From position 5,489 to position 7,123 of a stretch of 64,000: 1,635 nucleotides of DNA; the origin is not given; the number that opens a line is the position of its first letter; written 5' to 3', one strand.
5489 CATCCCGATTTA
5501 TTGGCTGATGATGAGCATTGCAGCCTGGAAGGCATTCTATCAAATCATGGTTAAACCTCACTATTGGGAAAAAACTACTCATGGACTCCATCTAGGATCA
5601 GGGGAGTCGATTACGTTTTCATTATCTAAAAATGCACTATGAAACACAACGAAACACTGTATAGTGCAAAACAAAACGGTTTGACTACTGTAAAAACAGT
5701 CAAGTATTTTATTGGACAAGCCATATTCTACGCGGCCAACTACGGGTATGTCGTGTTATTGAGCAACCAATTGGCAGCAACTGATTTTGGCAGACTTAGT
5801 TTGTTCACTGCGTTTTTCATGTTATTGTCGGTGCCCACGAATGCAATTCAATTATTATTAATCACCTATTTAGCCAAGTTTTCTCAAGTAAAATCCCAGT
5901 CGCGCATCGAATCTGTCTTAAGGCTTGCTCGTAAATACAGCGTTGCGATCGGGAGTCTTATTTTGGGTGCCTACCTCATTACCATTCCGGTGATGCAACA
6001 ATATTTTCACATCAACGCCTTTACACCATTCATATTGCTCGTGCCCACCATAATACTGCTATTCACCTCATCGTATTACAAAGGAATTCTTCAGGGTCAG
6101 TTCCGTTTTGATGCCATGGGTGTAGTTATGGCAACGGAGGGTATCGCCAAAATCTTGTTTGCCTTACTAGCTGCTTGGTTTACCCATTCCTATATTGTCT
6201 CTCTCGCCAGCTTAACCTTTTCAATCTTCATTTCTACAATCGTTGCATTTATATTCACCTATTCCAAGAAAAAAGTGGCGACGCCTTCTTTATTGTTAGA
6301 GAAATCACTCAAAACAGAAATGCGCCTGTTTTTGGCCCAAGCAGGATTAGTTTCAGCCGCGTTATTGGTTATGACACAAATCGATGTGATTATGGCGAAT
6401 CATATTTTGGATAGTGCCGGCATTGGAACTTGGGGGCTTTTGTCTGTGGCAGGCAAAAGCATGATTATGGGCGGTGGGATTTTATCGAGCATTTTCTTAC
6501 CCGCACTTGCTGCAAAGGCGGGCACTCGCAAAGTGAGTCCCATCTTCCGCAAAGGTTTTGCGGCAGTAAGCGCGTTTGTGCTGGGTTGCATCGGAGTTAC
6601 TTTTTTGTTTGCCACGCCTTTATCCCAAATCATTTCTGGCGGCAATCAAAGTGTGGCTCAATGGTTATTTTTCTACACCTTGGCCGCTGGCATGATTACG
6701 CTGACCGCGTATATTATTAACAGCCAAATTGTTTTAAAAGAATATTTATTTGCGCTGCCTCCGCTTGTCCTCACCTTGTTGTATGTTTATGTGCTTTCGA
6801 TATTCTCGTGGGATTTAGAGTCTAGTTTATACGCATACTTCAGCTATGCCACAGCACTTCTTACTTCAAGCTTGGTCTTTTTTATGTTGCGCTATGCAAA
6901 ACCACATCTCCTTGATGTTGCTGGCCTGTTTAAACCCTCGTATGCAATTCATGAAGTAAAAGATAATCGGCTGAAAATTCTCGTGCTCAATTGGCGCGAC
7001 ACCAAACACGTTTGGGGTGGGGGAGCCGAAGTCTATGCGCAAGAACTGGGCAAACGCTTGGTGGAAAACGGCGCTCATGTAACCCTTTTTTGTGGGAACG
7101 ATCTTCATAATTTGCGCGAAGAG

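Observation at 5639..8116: Single polypeptide fusing a Wzx-type flippase to a GT4 glycosyltransferase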

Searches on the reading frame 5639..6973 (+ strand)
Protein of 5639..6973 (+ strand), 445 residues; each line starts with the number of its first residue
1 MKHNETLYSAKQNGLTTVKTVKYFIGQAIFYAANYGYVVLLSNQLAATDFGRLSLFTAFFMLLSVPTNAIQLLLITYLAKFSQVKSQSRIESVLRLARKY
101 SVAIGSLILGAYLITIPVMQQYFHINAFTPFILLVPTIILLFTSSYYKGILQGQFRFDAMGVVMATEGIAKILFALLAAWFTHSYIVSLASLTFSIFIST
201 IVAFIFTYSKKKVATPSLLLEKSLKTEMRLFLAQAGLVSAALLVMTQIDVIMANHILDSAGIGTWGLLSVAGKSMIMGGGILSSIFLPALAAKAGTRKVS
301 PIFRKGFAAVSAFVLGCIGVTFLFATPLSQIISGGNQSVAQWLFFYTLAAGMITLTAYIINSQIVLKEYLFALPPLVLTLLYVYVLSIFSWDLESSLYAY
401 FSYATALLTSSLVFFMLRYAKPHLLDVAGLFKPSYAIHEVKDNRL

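Call 16: search_solved_structures(query=A2, max_evalue=1)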
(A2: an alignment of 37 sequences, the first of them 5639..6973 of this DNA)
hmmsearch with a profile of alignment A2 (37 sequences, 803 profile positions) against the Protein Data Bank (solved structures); distinct sequences matched with E-value up to 1: 106 (the best 60 are shown).
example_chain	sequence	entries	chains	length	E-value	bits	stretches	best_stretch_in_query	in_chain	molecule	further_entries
6kih_A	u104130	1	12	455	1.4e-35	126.3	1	587-796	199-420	Tll1590 protein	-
3c4q_A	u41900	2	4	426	2.7e-31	112.1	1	593-798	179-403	Predicted glycosyltransferases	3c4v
3c48_A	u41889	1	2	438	3e-31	112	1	593-798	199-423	Predicted glycosyltransferases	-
4n9w_A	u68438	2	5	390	7.5e-26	94.1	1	573-798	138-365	GDP-mannose-dependent alpha-(1-2)-phosphatidylinositol mannosyltransferase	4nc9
2gej_A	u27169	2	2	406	8.4e-26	94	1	573-798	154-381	PHOSPHATIDYLINOSITOL MANNOSYLTRANSFERASE (PimA)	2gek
7qnt_AAA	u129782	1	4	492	3.2e-25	92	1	583-776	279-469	TarM(Se)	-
7qd7_AAA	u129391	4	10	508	3.4e-25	91.9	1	583-776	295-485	TarM(Se)_G117R | TarM(Se)_G117R-4RboP | TarM(Se)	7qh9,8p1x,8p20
2jjm_A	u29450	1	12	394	3.2e-24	88.7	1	584-791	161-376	GLYCOSYL TRANSFERASE, GROUP 1 FAMILY PROTEIN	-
3mbo_A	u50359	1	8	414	3.7e-24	88.5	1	584-791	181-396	Glycosyltransferase, group 1 family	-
5d00_A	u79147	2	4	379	1.9e-23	86.1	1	586-796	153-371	N-acetyl-alpha-D-glucosaminyl L-malate synthase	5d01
6eji_A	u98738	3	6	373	2.5e-23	85.8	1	623-800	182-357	WlaC protein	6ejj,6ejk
6tpg_A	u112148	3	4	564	2.4e-22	82.5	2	626-792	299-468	Orexin receptor type 2,GlgA glycogen synthase,Hypocretin receptor-2 | Orexin receptor type 2,GlgA glycogen synthase,Orexin receptor type 2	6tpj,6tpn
4s0v_A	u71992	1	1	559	7.5e-22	80.9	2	626-792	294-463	Human Orexin receptor type 2 fusion protein to P. abysii Glycogen Synthase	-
5wqc_A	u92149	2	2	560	7.5e-22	80.9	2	626-792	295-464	Orexin receptor type 2,GlgA glycogen synthase,Orexin receptor type 2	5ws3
4x7m_A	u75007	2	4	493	1e-21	80.4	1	583-779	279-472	TarM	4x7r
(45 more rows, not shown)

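Call 19: search_solved_structures(query=A3, max_evalue=10, show_alignments=2)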
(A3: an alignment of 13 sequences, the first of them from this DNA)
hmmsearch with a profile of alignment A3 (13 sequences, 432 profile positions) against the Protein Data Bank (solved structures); distinct sequences matched with E-value up to 10: 10.
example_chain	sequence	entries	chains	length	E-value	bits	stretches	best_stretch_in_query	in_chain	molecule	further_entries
6tpg_A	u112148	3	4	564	0.0018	20.4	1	254-350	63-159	Orexin receptor type 2,GlgA glycogen synthase,Hypocretin receptor-2 | Orexin receptor type 2,GlgA glycogen synthase,Orexin receptor type 2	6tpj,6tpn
21ci_A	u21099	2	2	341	0.003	19.7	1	254-350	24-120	Orexin receptor type 2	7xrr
7l1u_R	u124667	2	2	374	0.0047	19.1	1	255-350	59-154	Hypocretin receptor type 2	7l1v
7sr8_R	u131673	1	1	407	0.0055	18.8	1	255-350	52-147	Hypocretin receptor type 2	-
7sqo_R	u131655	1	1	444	0.0065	18.6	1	255-350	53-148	Orexin receptor type 2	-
4s0v_A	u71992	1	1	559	0.013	17.6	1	255-350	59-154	Human Orexin receptor type 2 fusion protein to P. abysii Glycogen Synthase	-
5wqc_A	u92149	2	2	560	0.013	17.6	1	255-350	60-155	Orexin receptor type 2,GlgA glycogen synthase,Orexin receptor type 2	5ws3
5d91_A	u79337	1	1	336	0.32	13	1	115-197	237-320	AF2299 protein,Phosphatidylinositol synthase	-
5d92_D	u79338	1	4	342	0.36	12.8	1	115-197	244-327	AF2299 protein,Phosphatidylinositol synthase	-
8eov_A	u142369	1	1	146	0.68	11.9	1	358-424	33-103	C2HR1_4r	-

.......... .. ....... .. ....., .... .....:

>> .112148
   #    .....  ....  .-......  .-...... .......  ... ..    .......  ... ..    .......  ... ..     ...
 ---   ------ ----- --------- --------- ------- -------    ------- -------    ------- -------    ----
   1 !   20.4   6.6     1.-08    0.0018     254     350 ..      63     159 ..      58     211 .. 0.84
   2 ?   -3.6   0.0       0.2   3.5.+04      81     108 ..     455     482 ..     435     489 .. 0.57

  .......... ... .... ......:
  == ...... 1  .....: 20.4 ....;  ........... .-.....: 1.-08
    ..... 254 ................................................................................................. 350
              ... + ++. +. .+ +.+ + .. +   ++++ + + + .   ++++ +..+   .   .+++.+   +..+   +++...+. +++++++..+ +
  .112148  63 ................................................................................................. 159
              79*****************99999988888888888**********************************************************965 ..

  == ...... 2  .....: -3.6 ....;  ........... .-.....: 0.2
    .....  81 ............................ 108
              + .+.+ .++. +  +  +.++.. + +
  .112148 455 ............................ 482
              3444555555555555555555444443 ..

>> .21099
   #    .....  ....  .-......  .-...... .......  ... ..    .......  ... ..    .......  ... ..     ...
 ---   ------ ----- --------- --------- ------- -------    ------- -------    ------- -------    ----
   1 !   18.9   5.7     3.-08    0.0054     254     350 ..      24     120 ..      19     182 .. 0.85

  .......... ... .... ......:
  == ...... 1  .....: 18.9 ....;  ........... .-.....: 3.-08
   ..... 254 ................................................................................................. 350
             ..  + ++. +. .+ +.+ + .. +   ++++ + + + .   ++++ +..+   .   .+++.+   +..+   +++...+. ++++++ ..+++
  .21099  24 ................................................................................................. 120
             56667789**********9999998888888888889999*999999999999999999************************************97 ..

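Call 20: search_protein_families(library=pfam, alignment_id=A3, max_evalue=0.01)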
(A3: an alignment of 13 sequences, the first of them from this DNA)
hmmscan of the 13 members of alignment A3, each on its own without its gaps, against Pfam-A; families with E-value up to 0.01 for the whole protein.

A. member 1, seq(436 aa): 1 family
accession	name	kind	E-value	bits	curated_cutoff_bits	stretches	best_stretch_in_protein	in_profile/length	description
PF01943.22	Polysacc_synt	-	6.4e-06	26.2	28.2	1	23-285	8-261/274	Polysaccharide biosynthesis protein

B. families by the number of members that match (of 13 scanned): 3 families
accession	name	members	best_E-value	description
PF01943.22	Polysacc_synt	4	5.5e-10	Polysaccharide biosynthesis protein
PF13440.11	Polysacc_synt_3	2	1.8e-14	Polysaccharide biosynthesis protein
PF01554.23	MatE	2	6.7e-06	MatE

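Call 32: predict_structure(alignment_id=A2)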
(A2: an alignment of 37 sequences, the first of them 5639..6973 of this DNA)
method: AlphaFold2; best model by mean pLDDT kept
length: 445 residues; sequences in the alignment: 37
mean_pLDDT: 84.9   pTM: 0.83
mean pLDDT of the five models: 84.9, 83.4, 83.1, 82.7, 81.8
residues with pLDDT >= 90: 206; 70-90: 193; 50-70: 24; < 50: 22
segments of 3 or more residues with pLDDT < 50: 1-15, 443-445
pLDDT, mean of each block of 10 residues (from residue 1): 42 62 93 88 80 78 90 93 79 93 95 92 86 91 95 92 95 90 83 93 86 69 90 92 86 80 82 89 90 72 91 95 87 74 92 95 89 90 87 89 95 89 79 57 46
secondary structure, 60 per line:
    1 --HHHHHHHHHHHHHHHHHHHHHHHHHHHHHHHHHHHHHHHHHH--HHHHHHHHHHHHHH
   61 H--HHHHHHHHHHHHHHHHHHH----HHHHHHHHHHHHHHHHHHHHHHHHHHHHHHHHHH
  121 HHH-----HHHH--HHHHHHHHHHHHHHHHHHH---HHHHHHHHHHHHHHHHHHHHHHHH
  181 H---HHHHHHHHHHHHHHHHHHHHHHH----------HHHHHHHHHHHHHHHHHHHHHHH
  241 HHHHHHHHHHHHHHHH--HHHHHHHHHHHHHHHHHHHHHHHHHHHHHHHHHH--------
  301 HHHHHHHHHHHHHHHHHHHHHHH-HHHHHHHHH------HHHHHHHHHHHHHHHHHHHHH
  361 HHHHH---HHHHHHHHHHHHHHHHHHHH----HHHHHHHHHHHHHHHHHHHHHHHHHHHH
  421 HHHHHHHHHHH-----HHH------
elements in order: H3-44 H47-61 H64-82 H87-123 H129-132 H135-153 H157-181 H185-207 H218-256 H259-292 H301-323 H325-333 H340-365 H369-388 H393-431

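Call 38: search_protein_families(library=ncbifam, alignment_id=A3, max_evalue=0.1)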
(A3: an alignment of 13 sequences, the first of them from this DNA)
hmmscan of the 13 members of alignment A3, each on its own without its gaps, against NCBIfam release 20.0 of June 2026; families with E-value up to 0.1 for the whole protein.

A. member 1, seq(436 aa): 0 families

B. families by the number of members that match (of 13 scanned): 1 family
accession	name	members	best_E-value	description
TIGR02900.1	spore_V_B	1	4.5e-10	stage V sporulation protein B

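Call 70: search_protein_representatives(alignment_id=A3)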
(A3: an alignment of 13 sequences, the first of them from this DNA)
Query: 13 sequences, 432 profile positions. Proteins with E-value up to 0.001 (for the whole library): 12254; up to 1e-10: 5682; up to 1e-30: 1834. The best 150 are listed.
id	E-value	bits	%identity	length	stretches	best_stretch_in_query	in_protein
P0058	1.4e-141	488.7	-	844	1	6-430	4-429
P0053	4.8e-139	480.4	-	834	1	4-431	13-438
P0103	2.3e-131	455.1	-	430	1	2-424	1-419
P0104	1.3e-130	452.6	-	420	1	9-417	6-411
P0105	9.5e-129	446.5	-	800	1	2-432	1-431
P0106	2.7e-128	445.0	-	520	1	2-431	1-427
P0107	8.4e-128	443.4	-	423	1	2-414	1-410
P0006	2.1e-126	438.8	-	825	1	2-429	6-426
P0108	6.1e-126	437.2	-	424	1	2-425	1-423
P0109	9.0e-126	436.7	-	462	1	7-430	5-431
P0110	1.3e-123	429.5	-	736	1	5-425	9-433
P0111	1.5e-123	429.3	-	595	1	3-432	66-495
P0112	3.1e-123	428.3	-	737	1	2-421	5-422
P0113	1.1e-121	423.2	-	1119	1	1-429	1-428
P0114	5.8e-120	417.5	-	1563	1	3-431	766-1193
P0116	6.7e-119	414.0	-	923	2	5-431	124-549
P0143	8.7e-106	370.8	-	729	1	6-414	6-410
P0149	2.8e-105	369.1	-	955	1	12-414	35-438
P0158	1.3e-103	363.6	-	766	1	7-425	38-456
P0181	5.6e-97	341.8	-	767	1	9-423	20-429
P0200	1.4e-87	310.8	-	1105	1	7-410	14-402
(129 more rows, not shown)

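Call 71: search_protein_families(library=pfam, proteins=[P0110, P0112, P0143, P0181, P0113, P0116, P0149, P0200, P0111, P0158], max_evalue=0.001)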
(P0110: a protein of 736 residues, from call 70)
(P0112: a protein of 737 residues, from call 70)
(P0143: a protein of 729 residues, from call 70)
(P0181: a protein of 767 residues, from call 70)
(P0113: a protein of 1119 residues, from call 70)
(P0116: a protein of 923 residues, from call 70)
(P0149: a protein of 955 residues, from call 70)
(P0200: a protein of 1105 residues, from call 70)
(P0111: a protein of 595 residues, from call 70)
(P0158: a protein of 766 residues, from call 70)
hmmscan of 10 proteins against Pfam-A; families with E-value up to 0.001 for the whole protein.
P0110 (736 aa): 3 families
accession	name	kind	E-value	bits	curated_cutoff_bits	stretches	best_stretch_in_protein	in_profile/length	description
PF00535.33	Glycos_transf_2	-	1.4e-19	71.1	23.3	1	445-580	1-131/168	Glycosyl transferase family 2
PF13641.12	Glyco_tranf_2_3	-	2.5e-08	34.6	27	1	444-573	3-131/230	Glycosyltransferase like family 2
PF01943.22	Polysacc_synt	-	1.1e-07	32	28.2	1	14-266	2-247/274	Polysaccharide biosynthesis protein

P0112 (737 aa): 4 families
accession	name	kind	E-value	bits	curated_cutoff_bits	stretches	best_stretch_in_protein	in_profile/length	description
PF00535.33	Glycos_transf_2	-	4.4e-19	69.5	23.3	1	442-608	2-166/168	Glycosyl transferase family 2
PF13641.12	Glyco_tranf_2_3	-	2.4e-12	47.8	27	1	439-656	2-225/230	Glycosyltransferase like family 2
PF01943.22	Polysacc_synt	-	2e-05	24.6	28.2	1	15-260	4-248/274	Polysaccharide biosynthesis protein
PF13440.11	Polysacc_synt_3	-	3.4e-05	23.7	23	1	37-328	2-287/293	Polysaccharide biosynthesis protein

P0143 (729 aa): 2 families
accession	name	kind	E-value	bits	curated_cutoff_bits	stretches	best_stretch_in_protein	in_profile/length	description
PF00535.33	Glycos_transf_2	-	2.5e-24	86.5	23.3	1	435-571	1-132/168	Glycosyl transferase family 2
PF13641.12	Glyco_tranf_2_3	-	1e-12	49.1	27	1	436-572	5-132/230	Glycosyltransferase like family 2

P0181 (767 aa): 0 families

P0113 (1119 aa): 7 families
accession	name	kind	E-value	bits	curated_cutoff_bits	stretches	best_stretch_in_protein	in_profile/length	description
PF00534.26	Glycos_transf_1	-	1e-42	146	26.4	1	614-781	4-172/172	Glycosyl transferases group 1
PF13692.12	Glyco_trans_1_4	-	1.4e-29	103.6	27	1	626-766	2-141/142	Glycosyl transferases group 1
PF00535.33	Glycos_transf_2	-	3.7e-23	82.7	23.3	1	827-993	1-166/168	Glycosyl transferase family 2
PF13439.12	Glyco_transf_4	-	6.3e-15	56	28.5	1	455-616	2-169/170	Glycosyltransferase Family 4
PF13641.12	Glyco_tranf_2_3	-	5.4e-13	49.9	27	1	826-1042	3-226/230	Glycosyltransferase like family 2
PF20706.3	GT4-conflict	-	1.6e-10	41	26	1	603-743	171-323/385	Family 4 Glycosyltransferase in conflict systems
PF13579.12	Glyco_trans_4_4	-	1.4e-05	25.9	29.7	1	455-572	1-122/158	Glycosyl transferase 4-like domain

P0116 (923 aa): 5 families
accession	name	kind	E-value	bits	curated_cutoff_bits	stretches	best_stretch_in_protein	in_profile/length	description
PF00534.26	Glycos_transf_1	-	3.6e-46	157.3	26.4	1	734-897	5-169/172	Glycosyl transferases group 1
PF13692.12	Glyco_trans_1_4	-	2e-31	109.6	27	1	745-886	2-142/142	Glycosyl transferases group 1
PF13439.12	Glyco_transf_4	-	7.5e-11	42.8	28.5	1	575-735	2-169/170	Glycosyltransferase Family 4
PF20706.3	GT4-conflict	-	8.7e-09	35.3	26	1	729-865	178-326/385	Family 4 Glycosyltransferase in conflict systems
PF13579.12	Glyco_trans_4_4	-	5.8e-05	23.9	29.7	1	575-728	1-155/158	Glycosyl transferase 4-like domain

P0149 (955 aa): 2 families
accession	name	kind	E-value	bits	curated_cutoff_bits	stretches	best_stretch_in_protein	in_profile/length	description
PF04229.20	GrpB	-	7.3e-08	33.2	25.5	1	802-948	3-156/159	GrpB protein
PF01636.29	APH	-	2e-06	28.2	23.2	1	542-693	50-209/239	Phosphotransferase enzyme family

P0200 (1105 aa): 6 families
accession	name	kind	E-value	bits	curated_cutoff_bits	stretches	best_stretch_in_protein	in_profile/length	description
PF00534.26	Glycos_transf_1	-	3.1e-26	92.4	26.4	1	923-1082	12-171/172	Glycosyl transferases group 1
PF13692.12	Glyco_trans_1_4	-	1.4e-23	84.2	27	1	927-1067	2-140/142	Glycosyl transferases group 1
PF00535.33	Glycos_transf_2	-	7.7e-22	78.4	23.3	1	433-597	1-164/168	Glycosyl transferase family 2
PF20706.3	GT4-conflict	-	1.2e-10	41.4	26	1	892-1041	161-317/385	Family 4 Glycosyltransferase in conflict systems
PF13641.12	Glyco_tranf_2_3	-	6.9e-08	33.2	27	1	432-631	3-208/230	Glycosyltransferase like family 2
PF13704.12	Glyco_tranf_2_4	-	0.00028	21.7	27.5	1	443-521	1-81/98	Glycosyl transferase family 2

P0111 (595 aa): 3 families
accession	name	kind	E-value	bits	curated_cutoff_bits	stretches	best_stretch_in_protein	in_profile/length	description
PF01943.22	Polysacc_synt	-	6.9e-13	49.1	28.2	1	81-322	10-248/274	Polysaccharide biosynthesis protein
PF13439.12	Glyco_transf_4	-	2.5e-09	37.8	28.5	1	520-589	2-76/170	Glycosyltransferase Family 4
PF13579.12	Glyco_trans_4_4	-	5.7e-05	24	29.7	1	520-563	1-44/158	Glycosyl transferase 4-like domain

P0158 (766 aa): 5 families
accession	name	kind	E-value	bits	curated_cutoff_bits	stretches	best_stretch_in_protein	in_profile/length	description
PF00534.26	Glycos_transf_1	-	1.1e-30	106.8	26.4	1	649-764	11-127/172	Glycosyl transferases group 1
PF13692.12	Glyco_trans_1_4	-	1.5e-21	77.6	27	1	654-765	2-112/142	Glycosyl transferases group 1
PF13439.12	Glyco_transf_4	-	2.8e-16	60.4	28.5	1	482-641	2-167/170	Glycosyltransferase Family 4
PF20706.3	GT4-conflict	-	3.2e-09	36.7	26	1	632-765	173-317/385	Family 4 Glycosyltransferase in conflict systems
PF13579.12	Glyco_trans_4_4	-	0.00014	22.7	29.7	1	482-639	1-158/158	Glycosyl transferase 4-like domain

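Call 72: search_solved_structures(query=P0112, max_evalue=0.01)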
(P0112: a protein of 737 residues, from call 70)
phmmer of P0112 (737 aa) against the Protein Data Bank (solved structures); distinct sequences matched with E-value up to 0.01: 7.
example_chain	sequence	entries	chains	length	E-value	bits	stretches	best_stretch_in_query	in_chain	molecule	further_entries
6p61_A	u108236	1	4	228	2.7e-05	26.1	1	436-549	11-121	Glycosyltransferase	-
5eke_A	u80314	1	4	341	7.2e-05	24.7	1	441-572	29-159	Uncharacterized glycosyltransferase sll0501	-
5ekp_C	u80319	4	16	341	7.5e-05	24.6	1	441-572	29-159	Uncharacterized glycosyltransferase sll0501 | Glycosyltransferase sll0501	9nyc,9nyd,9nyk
9nye_A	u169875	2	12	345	7.6e-05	24.6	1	441-572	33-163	Glycosyltransferase sll0501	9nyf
6yv7_A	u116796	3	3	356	0.0036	19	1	435-555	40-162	Glycosyl transferase, family 2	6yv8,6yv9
6yv7_B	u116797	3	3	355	0.0036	19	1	435-555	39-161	Glycosyl transferase, family 2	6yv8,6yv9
5tze_C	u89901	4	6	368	0.0077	17.9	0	443-531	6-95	Glycosyl transferase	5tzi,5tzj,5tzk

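Call 73: search_solved_structures(query=P0143, max_evalue=0.01)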
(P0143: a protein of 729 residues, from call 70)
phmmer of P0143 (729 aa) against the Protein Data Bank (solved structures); distinct sequences matched with E-value up to 0.01: 14.
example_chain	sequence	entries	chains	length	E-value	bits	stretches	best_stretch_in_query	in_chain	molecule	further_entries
6yv7_B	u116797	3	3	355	4.1e-13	52.2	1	435-617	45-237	Glycosyl transferase, family 2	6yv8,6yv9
6yv7_A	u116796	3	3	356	4.1e-13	52.2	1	435-617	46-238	Glycosyl transferase, family 2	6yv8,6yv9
2z87_A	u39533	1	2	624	5.4e-11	45.2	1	434-568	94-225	Chondroitin synthase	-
2z86_A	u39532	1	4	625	5.4e-11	45.2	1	434-568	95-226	Chondroitin synthase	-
5mlz_A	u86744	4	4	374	3.4e-08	35.9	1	431-563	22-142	Dolichol monophosphate mannose synthase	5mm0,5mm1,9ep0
5tze_C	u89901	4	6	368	2e-06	30.1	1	434-535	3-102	Glycosyl transferase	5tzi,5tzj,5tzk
5tz8_A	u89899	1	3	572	4.1e-06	29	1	434-535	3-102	Glycosyl transferase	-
6p61_A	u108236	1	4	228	0.00016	23.7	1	430-527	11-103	Glycosyltransferase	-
9hwj_A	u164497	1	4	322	0.00048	22.2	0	248-315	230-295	Undecaprenyl-phosphate 4-deoxy-4-formamido-L-arabinose transferase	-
9bhc_C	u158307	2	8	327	0.00076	21.5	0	434-530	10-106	Undecaprenyl-phosphate 4-deoxy-4-formamido-L-arabinose transferase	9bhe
8vxh_A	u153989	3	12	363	0.0011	21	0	434-530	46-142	Undecaprenyl-phosphate 4-deoxy-4-formamido-L-arabinose transferase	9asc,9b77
5eke_A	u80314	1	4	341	0.0064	18.5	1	429-529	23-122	Uncharacterized glycosyltransferase sll0501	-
5ekp_C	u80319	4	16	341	0.0064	18.5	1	429-529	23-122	Uncharacterized glycosyltransferase sll0501 | Glycosyltransferase sll0501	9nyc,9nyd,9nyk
9nye_A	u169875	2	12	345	0.0065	18.5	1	429-529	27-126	Glycosyltransferase sll0501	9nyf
